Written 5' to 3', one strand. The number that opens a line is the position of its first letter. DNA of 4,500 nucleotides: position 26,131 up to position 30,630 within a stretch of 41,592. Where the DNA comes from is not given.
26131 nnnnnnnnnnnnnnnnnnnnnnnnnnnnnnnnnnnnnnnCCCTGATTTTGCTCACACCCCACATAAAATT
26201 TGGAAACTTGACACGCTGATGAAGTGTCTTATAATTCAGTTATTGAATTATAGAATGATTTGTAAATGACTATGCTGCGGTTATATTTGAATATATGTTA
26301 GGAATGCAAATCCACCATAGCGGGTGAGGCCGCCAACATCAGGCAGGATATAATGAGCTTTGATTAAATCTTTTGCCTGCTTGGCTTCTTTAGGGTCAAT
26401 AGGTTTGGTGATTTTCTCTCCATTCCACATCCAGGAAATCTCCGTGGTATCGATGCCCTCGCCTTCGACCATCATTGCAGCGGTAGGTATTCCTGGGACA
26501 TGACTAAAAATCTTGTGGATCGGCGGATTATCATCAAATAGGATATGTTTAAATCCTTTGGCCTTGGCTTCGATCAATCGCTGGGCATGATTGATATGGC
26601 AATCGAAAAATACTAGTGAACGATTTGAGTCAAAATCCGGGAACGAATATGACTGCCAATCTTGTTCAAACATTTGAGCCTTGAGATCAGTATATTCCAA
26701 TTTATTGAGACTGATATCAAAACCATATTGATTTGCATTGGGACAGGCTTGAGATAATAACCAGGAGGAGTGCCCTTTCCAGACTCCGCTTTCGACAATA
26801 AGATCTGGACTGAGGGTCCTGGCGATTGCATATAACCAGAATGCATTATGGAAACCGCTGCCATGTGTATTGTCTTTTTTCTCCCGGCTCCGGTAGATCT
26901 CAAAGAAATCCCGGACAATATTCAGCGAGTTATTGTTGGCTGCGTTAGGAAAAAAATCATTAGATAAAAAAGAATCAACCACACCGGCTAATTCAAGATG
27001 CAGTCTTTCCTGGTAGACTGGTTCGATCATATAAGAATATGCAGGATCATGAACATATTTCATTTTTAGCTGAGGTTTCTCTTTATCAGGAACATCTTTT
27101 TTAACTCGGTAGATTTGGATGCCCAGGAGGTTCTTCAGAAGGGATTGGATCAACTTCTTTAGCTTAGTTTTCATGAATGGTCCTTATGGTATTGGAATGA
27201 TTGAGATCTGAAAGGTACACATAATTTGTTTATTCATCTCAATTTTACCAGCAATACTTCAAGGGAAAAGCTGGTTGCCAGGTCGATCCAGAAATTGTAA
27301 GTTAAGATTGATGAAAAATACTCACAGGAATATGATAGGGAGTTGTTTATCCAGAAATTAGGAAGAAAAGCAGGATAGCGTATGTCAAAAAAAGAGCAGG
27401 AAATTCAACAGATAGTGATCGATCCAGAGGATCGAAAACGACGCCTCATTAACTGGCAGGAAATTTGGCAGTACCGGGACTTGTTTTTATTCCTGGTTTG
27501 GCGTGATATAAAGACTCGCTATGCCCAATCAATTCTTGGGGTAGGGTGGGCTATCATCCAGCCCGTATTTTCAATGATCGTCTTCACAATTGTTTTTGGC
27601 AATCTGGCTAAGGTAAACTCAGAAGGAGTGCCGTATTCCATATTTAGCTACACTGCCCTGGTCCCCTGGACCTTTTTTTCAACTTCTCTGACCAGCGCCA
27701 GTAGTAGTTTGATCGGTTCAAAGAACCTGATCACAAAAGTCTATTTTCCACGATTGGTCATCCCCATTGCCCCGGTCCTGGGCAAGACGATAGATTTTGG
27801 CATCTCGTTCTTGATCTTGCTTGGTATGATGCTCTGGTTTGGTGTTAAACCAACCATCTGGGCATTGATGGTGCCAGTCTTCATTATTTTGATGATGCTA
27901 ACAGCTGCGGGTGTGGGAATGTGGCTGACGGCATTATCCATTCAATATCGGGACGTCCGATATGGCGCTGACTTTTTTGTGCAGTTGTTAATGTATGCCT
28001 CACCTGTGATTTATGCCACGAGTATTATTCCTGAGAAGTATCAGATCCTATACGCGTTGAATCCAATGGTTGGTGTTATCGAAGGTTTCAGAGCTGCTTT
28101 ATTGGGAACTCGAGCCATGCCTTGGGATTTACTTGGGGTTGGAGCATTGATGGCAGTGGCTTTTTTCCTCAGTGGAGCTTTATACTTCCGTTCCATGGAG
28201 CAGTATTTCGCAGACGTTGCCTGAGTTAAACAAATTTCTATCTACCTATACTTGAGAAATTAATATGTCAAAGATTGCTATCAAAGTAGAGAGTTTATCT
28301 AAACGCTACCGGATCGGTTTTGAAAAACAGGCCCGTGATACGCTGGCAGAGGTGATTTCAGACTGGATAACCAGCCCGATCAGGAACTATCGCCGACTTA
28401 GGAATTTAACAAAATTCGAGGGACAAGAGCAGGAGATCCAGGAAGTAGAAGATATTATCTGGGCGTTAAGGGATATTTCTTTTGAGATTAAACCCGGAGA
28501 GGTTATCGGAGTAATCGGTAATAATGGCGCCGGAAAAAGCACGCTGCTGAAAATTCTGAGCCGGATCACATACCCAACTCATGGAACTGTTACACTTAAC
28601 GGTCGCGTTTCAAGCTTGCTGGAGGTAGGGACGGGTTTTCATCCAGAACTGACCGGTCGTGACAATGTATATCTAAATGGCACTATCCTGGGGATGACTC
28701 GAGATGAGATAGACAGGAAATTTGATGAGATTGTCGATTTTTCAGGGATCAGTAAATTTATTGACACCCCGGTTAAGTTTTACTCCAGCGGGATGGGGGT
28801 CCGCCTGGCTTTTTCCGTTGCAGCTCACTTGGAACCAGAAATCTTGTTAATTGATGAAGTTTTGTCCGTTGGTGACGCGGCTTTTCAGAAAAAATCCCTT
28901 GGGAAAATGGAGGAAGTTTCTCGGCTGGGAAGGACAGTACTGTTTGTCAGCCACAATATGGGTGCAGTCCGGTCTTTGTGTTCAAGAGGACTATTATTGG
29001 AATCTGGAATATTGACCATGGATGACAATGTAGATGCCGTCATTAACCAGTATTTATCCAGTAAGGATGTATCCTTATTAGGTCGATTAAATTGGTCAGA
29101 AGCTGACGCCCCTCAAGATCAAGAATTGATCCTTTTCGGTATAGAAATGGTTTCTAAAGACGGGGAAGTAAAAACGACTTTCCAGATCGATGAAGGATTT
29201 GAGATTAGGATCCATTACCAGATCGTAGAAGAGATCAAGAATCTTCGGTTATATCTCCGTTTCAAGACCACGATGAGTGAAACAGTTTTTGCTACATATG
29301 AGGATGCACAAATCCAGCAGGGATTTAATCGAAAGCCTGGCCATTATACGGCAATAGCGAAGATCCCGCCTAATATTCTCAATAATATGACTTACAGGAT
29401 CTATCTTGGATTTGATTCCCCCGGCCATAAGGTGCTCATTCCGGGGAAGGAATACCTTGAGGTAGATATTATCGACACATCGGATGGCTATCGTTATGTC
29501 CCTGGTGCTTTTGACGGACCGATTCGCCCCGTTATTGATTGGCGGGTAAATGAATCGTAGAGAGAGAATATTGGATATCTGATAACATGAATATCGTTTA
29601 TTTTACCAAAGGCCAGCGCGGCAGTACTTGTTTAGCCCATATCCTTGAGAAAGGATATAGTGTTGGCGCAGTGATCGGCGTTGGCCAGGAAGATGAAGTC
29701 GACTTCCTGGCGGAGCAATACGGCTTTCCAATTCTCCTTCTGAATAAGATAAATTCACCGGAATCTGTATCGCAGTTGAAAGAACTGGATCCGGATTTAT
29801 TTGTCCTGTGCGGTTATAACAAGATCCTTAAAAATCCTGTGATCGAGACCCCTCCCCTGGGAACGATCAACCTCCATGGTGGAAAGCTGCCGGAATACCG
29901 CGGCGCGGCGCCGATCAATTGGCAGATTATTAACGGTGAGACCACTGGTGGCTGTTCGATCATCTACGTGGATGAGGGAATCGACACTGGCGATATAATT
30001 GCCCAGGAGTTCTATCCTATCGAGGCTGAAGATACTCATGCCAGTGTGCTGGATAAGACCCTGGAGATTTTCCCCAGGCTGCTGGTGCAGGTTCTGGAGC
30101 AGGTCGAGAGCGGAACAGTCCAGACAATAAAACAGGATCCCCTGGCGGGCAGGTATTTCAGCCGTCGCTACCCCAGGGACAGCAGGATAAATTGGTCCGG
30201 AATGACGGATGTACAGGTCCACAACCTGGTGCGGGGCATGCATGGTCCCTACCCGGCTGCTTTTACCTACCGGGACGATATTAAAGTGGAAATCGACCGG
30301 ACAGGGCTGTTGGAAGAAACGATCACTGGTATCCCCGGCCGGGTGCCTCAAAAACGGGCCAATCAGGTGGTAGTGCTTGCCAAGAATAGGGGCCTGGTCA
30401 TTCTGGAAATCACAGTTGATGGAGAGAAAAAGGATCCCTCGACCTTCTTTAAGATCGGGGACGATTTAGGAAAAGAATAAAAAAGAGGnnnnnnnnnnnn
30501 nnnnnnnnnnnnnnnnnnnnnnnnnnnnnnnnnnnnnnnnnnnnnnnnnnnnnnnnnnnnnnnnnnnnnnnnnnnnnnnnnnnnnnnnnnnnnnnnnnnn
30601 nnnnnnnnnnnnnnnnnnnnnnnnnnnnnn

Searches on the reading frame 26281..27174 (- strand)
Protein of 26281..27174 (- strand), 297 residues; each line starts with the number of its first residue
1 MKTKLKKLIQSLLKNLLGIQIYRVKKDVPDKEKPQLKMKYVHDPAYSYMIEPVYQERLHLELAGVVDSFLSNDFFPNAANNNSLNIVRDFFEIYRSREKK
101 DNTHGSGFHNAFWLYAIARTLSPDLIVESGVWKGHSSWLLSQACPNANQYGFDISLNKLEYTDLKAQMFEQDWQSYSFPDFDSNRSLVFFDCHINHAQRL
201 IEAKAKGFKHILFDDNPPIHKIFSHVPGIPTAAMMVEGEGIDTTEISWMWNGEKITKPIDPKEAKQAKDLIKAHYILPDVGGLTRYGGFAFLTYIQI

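Call 8: search_protein_families(library=pfam, proteins=[window:26281-27174:-])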
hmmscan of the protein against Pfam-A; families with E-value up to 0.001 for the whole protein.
window:26281-27174:- (297 aa): 0 families

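Call 10: search_protein_families(library=ncbifam, proteins=[window:26281-27174:-], max_evalue=0.01)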
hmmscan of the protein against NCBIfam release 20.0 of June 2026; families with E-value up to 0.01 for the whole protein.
window:26281-27174:- (297 aa): 0 families

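Call 11: search_protein_families(library=pfam, proteins=[window:26281-27174:-], max_evalue=10)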
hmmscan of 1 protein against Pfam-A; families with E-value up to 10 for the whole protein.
window:26281-27174:- (297 aa): 1 family
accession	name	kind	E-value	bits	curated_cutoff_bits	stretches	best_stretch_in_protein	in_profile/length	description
PF13218.11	DUF4026_N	-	0.14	12.6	27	1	7-87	17-95/147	Protein of unknown function (DUF4026) N-terminal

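Call 13: find_encoding_contigs(protein=window:26281-27174:-, flank=10000, max_places=10)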
Protein window:26281-27174:- (297 aa): no gene with exactly this product is on record in the collection.

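Call 35: search_solved_structures(query=window:26281-27174:-, max_evalue=10)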
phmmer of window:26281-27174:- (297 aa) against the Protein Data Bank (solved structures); distinct sequences matched with E-value up to 10: 2.
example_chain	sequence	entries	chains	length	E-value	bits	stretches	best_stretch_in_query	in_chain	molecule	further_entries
1g1y_A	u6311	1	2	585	1.1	11.5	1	110-170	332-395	ALPHA-AMYLASE II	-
3bqw_A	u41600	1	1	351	1.8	10.8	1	227-280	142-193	Putative capsid protein of prophage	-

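Call 37: find_homologous_proteins(query=window:26281-27174:-)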
Query window:26281-27174:- (297 aa): 153 proteins with E <= 0.001 among 727 candidates; the best 120 are listed.
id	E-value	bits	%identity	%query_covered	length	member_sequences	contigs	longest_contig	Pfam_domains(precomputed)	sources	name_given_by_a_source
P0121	4.5e-203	691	100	100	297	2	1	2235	-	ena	-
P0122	1.6e-187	640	91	100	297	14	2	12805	-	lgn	-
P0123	1.8e-166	571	78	100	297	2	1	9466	-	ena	-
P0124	1.7e-164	564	80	100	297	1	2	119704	-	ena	-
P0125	9.3e-163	559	78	100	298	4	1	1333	-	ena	-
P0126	2.0e-161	554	77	100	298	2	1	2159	-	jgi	-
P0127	2.6e-159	547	80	99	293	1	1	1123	-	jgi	jgi:hypothetical protein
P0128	2.7e-158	544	76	100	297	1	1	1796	-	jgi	jgi:hypothetical protein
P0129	1.7e-151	522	72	100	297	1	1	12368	-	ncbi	-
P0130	4.8e-151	520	72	100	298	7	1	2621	-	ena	-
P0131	7.4e-150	516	73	100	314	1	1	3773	-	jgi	-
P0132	3.0e-147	508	71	100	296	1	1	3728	-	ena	-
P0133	1.2e-145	502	71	100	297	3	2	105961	-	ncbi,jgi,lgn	jgi:hypothetical protein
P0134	9.3e-143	493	70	100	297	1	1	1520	-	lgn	-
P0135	1.6e-140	486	68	100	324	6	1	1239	-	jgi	-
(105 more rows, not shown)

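Call 39: find_related_loci(query=A3, collection=metagenome_contigs, flank=5000)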
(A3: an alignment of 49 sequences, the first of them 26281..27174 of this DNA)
Query A3 (297 aa) in metagenome_contigs; peptide patterns used: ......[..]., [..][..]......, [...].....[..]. (x = any residue, [..] = any of these).
600 stretches matched a pattern (row limit reached: there are more); 265 encode a relative of the query (tblastn E <= 1e-3); the best 80 are kept; 80 distinct loci.
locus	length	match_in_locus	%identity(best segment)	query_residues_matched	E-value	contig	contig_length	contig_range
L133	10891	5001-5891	91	1-297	0e+0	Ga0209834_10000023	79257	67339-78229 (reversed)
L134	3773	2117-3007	73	1-297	2e-159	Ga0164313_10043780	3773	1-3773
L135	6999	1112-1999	72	2-297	1e-152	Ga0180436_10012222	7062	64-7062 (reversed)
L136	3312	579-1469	71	1-297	3e-156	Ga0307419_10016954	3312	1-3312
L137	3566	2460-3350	66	1-297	7e-148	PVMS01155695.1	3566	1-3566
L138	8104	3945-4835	64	1-297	2e-141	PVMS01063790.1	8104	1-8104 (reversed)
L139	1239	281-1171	68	1-297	1e-154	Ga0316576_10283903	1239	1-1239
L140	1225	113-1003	66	1-297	8e-154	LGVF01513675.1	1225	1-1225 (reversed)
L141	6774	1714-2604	67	1-297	1e-139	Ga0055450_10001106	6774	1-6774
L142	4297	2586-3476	66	1-297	2e-142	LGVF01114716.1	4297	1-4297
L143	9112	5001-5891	66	1-297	6e-138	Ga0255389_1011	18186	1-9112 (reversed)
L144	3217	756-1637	65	1-294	3e-142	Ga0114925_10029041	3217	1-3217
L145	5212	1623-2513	62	1-297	2e-133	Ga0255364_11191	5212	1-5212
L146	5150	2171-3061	62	1-297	1e-130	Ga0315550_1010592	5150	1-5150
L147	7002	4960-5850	59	1-297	7e-125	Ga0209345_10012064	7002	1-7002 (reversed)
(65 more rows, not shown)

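Call 45: predict_structure(alignment_id=A3)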
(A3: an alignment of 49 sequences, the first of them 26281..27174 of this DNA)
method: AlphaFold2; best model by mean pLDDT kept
length: 297 residues; sequences in the alignment: 49
mean_pLDDT: 90.3   pTM: 0.83
mean pLDDT of the five models: 90.3, 90.2, 89.3, 88.5, 86.7
residues with pLDDT >= 90: 231; 70-90: 41; 50-70: 11; < 50: 14
segments of 3 or more residues with pLDDT < 50: 24-37
pLDDT, mean of each block of 10 residues (from residue 1): 71 75 50 47 90 98 97 85 96 95 88 97 97 97 97 95 93 94 97 95 98 96 94 97 97 97 98 97 87 97
secondary structure, 60 per line:
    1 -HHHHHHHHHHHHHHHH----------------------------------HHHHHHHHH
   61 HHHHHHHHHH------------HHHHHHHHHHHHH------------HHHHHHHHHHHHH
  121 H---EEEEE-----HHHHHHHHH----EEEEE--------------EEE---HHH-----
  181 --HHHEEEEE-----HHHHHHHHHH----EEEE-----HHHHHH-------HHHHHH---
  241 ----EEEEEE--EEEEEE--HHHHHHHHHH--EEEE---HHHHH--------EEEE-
elements in order: H2-17 H52-70 H83-95 H108-121 E125-129 H135-143 E148-152 E167-169 E186-190 H196-205 E210-213 H219-224 H232-237 E245-250 E253-258 H261-270 E273-276 H280-284 E293-296

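Call 49: fold_search(model_id=the predicted structure, library=pdb)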
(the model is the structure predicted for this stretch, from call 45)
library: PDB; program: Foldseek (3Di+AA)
matches with E <= 10: 1703; with E <= 0.001: 285
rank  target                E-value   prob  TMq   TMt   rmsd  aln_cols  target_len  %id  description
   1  3dtn_B                2.2e-06  1.00  0.36  0.47   6.7       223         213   13  Crystal structure of putative Methyltransferase-MM_2633 from Methanosarcina mazei . (released 2008-09-09)
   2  4p7g_A                7.4e-06  1.00  0.37  0.49   6.1       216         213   16  Rat apo-COMT, phosphate bound (released 2014-06-18)
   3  4pyo_A                7.8e-06  1.00  0.34  0.45   8.2       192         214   19  Humanized rat COMT bound to SAH, semi-holo form (released 2014-06-11)
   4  2zth                  8.3e-06  1.00  0.33  0.45   7.9       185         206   20  Crystal structure of holo form of rat catechol-o-methyltransferase (released 2009-01-13)
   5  5lr6_A                1.0e-05  1.00  0.33  0.45   9.0       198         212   17  Crystal Structure of COMT in complex with [3-(2,4-dimethyl-1,3-thiazol-5-yl)-1H-pyrazol-5-yl]-(4-phenylpiperazin-1-yl) (released 2016-08-31)
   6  9fcy_A                1.4e-05  1.00  0.35  0.46   7.4       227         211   15  CysG(N-16)-R21K mutant in complex with SAH from Kitasatospora cystarginea (released 2024-08-21)
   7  2qyo_B                1.5e-05  1.00  0.30  0.26   9.2       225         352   12  Crystal structure of isoflavone O-methyltransferase homolog in complex with biochanin A and SAH (released 2008-08-26)
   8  3dtn_A                1.6e-05  1.00  0.35  0.45   8.2       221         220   14  Crystal structure of putative Methyltransferase-MM_2633 from Methanosarcina mazei . (released 2008-09-09)
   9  4ymg_B                1.7e-05  1.00  0.38  0.46   9.6       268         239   16  Crystal structure of SAM-bound Podospora anserina methyltransferase PaMTH1 (released 2015-05-27)
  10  2qyo_A                1.8e-05  1.00  0.33  0.29  12.5       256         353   13  Crystal structure of isoflavone O-methyltransferase homolog in complex with biochanin A and SAH (released 2008-08-26)
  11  2cl5_A                2.1e-05  1.00  0.37  0.49  10.8       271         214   15  Catechol-O-methyltransferase in complex with an inhibitor (released 2006-06-28)
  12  1jr4                  2.3e-05  1.00  0.33  0.45   9.6       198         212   18  CATECHOL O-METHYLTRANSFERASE BISUBSTRATE-INHIBITOR COMPLEX (released 2002-08-10)
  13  9g0k_A                2.3e-05  1.00  0.36  0.47   7.5       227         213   14  CysG(N-16) in complex with SAH (metal free, cocrystallization in presence of EDTA) from Kitasatospora cystarginea (released 2024-07-17)
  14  5lr6_B                2.5e-05  1.00  0.33  0.45   7.4       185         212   19  Crystal Structure of COMT in complex with [3-(2,4-dimethyl-1,3-thiazol-5-yl)-1H-pyrazol-5-yl]-(4-phenylpiperazin-1-yl) (released 2016-08-31)
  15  5k0n_A                2.5e-05  1.00  0.34  0.45   8.7       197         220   18  Crystal Structure of COMT in complex with 4-[5-[1-(4-methoxyphenyl)cyclopropyl]-1H-pyrazol-3-yl]-1,3-dimethylpyrazole (released 2016-09-07)
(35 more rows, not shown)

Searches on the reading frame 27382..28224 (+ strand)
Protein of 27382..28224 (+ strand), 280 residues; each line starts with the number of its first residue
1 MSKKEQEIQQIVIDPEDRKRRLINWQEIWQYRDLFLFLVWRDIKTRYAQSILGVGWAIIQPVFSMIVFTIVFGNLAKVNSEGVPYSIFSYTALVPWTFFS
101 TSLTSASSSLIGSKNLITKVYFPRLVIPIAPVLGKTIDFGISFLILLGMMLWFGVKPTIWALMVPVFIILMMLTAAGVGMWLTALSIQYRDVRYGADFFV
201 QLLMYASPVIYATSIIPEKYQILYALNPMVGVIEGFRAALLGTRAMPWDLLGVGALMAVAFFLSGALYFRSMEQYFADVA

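Call 8: search_protein_families(library=pfam, proteins=[window:27382-28224:+])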
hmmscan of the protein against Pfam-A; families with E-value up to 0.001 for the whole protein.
window:27382-28224:+ (280 aa): 1 family
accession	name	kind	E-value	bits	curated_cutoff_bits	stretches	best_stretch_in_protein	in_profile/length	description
PF01061.29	ABC2_membrane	-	1.4e-17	64.4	26.9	1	35-240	3-210/211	ABC-2 type transporter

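Call 10: search_protein_families(library=ncbifam, proteins=[window:27382-28224:+], max_evalue=0.01)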
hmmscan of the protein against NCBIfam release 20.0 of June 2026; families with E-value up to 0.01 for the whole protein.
window:27382-28224:+ (280 aa): 3 families
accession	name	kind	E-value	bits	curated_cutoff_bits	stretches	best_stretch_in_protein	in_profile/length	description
NF050109.1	galactan_ABC_perm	equivalog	2.4e-19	69.9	380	1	24-264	13-257/272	galactan export ABC transporter permease subunit Wzm/RfbD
NF050053.1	CapPschTportKpsM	equivalog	2.4e-14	53.9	300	1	37-242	7-219/257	capsule polysaccharide transporter KpsM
NF011648.0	PRK15066.1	subfamily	1.3e-05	24.9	225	1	57-259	28-237/257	ABC transporter permease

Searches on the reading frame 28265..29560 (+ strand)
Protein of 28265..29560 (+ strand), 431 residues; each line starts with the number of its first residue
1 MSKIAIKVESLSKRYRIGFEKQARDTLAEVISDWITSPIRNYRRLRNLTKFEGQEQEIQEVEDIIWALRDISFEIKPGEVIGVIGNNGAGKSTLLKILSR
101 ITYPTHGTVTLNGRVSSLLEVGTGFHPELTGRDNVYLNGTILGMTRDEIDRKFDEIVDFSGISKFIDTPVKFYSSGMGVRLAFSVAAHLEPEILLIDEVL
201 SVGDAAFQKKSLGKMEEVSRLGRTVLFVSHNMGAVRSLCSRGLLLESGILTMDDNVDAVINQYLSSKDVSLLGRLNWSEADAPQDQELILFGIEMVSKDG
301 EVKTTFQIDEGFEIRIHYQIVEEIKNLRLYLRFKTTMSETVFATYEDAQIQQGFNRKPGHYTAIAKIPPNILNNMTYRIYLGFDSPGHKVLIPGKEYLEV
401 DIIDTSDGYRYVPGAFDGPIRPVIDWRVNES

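Call 8: search_protein_families(library=pfam, proteins=[window:28265-29560:+])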
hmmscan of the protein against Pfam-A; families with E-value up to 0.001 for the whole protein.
window:28265-29560:+ (431 aa): 3 families
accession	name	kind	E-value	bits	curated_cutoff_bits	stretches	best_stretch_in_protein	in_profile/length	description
PF00005.33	ABC_tran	-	2.6e-21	77.1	25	1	68-199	1-135/137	ABC transporter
PF14524.12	Wzt_C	-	1.9e-06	28.4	30.4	1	292-385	14-107/143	Wzt C-terminal domain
PF13555.12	AAA_29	-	0.001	19.2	27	0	73-112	17-55/61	P-loop containing region of AAA domain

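Call 10: search_protein_families(library=ncbifam, proteins=[window:28265-29560:+], max_evalue=0.01)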
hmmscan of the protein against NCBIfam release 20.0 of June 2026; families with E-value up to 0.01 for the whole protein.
window:28265-29560:+ (431 aa): 184 families (the best 25 are shown)
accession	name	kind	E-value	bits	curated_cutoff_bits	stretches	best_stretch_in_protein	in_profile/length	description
NF010065.0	PRK13545.1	equivalog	7.6e-58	196.5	538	1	65-263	37-234/549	teichoic acids export protein ATP-binding subunit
NF050108.1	galactan_ABC_ATP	equivalog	2.8e-52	177.3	400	1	58-265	35-242/244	galactan export ABC transporter ATP-binding subunit Wzt/RfbE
NF010066.0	PRK13546.1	equivalog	9e-50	169.5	320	1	60-263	32-234/264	teichoic acids export ABC transporter ATP-binding subunit TagH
TIGR01188.1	drrA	subfamily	9.6e-31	107.2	312.45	1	65-259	6-211/302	daunorubicin resistance ABC transporter, ATP-binding protein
TIGR04521.1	ECF_ATPase_2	equivalog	6.8e-24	84.4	330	2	67-115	20-68/279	energy-coupling factor transporter ATPase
NF040933.2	ABC_arch_GlcV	equivalog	7.1e-24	84.3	450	1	62-288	16-257/357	glucose ABC transporter ATP-binding protein GlcV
TIGR01288.1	nodI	equivalog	2.5e-22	79.3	424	1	69-272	21-235/303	nodulation factor ABC transporter ATP-binding protein NodI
TIGR02314.1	ABC_MetN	equivalog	5.7e-22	78.2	499.7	1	62-260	15-229/343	methionine ABC transporter ATP-binding protein MetN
TIGR02673.1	FtsE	equivalog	5.5e-21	75.2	264.85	2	64-114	14-64/214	cell division ATP-binding protein FtsE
NF010059.0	PRK13536.1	equivalog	5.6e-21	74.7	549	1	68-266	59-268/342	nodulation factor ABC transporter ATP-binding protein NodI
TIGR04520.1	ECF_ATPase_1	equivalog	9.9e-21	74.3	315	2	66-114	16-64/269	energy-coupling factor transporter ATPase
NF047568.1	PSM_export_PmtC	equivalog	1.3e-20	74.1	375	1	67-258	15-206/290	phenol-soluble modulin export ABC transporter ATP-binding protein PmtC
NF010060.0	PRK13537.1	equivalog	1.4e-20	73.4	521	1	68-266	31-240/314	nodulation factor ABC transporter ATP-binding protein NodI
TIGR03375.1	type_I_sec_LssB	subfamily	1.4e-20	73.1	693.1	1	66-263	481-692/696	type I secretion system permease/ATPase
TIGR03265.1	PhnT2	equivalog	6e-20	71.8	457.7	1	62-296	14-259/353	putative 2-aminoethylphosphonate ABC transporter ATP-binding protein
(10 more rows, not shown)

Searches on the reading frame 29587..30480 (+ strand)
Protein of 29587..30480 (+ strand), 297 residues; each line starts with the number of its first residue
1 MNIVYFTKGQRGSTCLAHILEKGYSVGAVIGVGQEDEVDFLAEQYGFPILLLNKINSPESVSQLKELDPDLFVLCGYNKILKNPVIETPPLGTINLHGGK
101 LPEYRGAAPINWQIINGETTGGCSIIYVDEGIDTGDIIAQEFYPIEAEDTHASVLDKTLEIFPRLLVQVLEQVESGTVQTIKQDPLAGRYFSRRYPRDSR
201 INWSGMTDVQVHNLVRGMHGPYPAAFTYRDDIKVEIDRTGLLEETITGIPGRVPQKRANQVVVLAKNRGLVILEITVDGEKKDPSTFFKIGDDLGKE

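Call 8: search_protein_families(library=pfam, proteins=[window:29587-30480:+])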
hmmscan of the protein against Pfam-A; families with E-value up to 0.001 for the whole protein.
window:29587-30480:+ (297 aa): 2 families
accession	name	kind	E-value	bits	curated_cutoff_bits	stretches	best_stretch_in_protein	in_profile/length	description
PF00551.24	Formyl_trans_N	-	2.3e-30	106.1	26.1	1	53-170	64-181/181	Formyl transferase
PF02911.23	Formyl_trans_C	-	2.1e-11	44.3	21.1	1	197-282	5-89/100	Formyl transferase, C-terminal domain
